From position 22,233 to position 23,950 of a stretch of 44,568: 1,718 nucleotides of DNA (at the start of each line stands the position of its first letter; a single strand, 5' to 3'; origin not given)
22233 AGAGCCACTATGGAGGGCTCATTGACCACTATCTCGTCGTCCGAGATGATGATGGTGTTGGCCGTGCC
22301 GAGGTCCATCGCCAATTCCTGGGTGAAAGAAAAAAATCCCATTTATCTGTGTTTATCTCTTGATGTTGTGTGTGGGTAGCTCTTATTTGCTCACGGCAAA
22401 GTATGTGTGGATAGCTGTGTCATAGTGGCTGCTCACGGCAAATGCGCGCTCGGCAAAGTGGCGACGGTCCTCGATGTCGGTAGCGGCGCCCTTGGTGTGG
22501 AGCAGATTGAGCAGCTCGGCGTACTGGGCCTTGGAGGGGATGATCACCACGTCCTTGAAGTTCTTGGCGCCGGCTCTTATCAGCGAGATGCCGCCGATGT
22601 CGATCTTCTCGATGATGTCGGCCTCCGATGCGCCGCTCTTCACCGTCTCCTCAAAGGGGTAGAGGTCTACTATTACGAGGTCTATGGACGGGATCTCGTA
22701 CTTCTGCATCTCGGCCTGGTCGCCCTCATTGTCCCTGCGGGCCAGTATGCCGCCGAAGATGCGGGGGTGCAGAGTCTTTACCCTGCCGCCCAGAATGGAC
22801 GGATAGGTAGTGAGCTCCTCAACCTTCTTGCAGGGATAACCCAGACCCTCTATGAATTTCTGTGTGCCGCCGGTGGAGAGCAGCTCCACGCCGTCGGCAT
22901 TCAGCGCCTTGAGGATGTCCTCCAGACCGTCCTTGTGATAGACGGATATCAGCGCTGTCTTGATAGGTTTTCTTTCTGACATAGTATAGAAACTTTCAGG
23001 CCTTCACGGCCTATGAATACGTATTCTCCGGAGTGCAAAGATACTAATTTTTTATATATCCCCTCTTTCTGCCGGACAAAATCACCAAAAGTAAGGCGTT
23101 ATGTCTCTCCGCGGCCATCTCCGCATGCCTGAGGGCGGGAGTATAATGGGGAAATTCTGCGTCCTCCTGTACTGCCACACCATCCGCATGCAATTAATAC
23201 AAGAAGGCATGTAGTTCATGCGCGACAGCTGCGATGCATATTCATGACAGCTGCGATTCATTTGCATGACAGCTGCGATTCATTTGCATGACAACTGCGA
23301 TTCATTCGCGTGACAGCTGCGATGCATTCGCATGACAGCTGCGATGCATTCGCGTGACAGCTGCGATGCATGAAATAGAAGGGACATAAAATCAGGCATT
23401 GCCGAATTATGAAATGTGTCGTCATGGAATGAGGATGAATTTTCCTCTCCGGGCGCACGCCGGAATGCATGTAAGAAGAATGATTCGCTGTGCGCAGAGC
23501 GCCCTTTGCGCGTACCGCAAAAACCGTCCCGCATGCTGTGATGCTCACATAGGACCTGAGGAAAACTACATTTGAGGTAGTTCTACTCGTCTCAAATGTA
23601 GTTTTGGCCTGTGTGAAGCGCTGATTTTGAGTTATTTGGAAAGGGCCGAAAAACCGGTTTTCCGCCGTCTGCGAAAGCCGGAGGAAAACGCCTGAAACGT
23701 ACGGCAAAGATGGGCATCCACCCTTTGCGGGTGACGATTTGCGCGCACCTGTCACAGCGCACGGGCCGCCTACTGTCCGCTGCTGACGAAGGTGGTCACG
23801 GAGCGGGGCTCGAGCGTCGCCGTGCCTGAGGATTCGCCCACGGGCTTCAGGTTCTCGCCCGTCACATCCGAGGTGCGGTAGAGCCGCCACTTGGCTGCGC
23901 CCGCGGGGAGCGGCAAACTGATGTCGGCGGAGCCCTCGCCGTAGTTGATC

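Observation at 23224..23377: Contiguous 7 x 22-bp CAGCTG-centred tandem array (iteron-like or transposase-site-like, not CRISPR)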

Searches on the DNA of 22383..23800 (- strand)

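Call 11: search_rna_families(source=window, start=22900, end=23800, threshold=evalue, max_evalue=10)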
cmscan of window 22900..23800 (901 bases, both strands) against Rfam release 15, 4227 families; matches with E-value up to 10: 6.
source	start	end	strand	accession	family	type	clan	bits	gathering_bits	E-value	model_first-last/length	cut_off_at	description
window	23562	23628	+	RF04181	rteR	Gene; sRNA;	-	20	72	2.7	1-84/84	no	rteR sRNA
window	23564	23603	+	RF03370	mir-2566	Gene; miRNA;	-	18.1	86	2.8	1-83/83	no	mir-2566 microRNA precursor family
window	23218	23304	-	RF00764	mir-191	Gene; miRNA;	-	17.8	54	0.64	1-91/91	no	mir-191 microRNA precursor family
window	23355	23432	-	RF00472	snosnR55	Gene; snRNA; snoRNA; CD-box;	CL00054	16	50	6.9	1-92/92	no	Small nucleolar RNA snR55/Z10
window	23565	23602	+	RF00811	mir-84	Gene; miRNA;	-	14.8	60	2.9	1-75/75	no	mir-84 microRNA precursor family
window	23779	23800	+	RF01276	sR53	Gene; snRNA; snoRNA; CD-box;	-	13.2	49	2.5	1-22/60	3'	Small nucleolar RNA sR53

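Call 60: search_rna_families(source=L006, start=3300, end=4050, threshold=evalue, max_evalue=0.01)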
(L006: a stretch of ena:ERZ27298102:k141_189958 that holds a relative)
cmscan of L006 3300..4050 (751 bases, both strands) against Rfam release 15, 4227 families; matches with E-value up to 0.01: 1.
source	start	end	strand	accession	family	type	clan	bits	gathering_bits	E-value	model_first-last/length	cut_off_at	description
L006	3679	3765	+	RF00764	mir-191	Gene; miRNA;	-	24.1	54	0.0087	1-91/91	no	mir-191 microRNA precursor family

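Call 87: search_dna_similar(query=window:23190-23660:+, collection=plasmids, mode=distant, max_rows=10)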
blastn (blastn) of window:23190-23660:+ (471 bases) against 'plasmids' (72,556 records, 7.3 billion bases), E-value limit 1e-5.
No match.

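Call 88: search_dna_similar(query=window:23190-23660:+, collection=phages, mode=distant, max_rows=10)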
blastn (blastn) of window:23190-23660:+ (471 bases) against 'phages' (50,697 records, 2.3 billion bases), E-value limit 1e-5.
No match.

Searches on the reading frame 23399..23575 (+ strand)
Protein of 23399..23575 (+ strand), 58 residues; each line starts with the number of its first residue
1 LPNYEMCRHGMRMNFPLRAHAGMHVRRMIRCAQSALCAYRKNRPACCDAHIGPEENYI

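Call 32: search_protein_families(library=pfam, proteins=[window:23399-23575:+], max_evalue=0.01)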
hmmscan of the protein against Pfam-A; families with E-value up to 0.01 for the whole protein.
window:23399-23575:+ (58 aa): 0 families
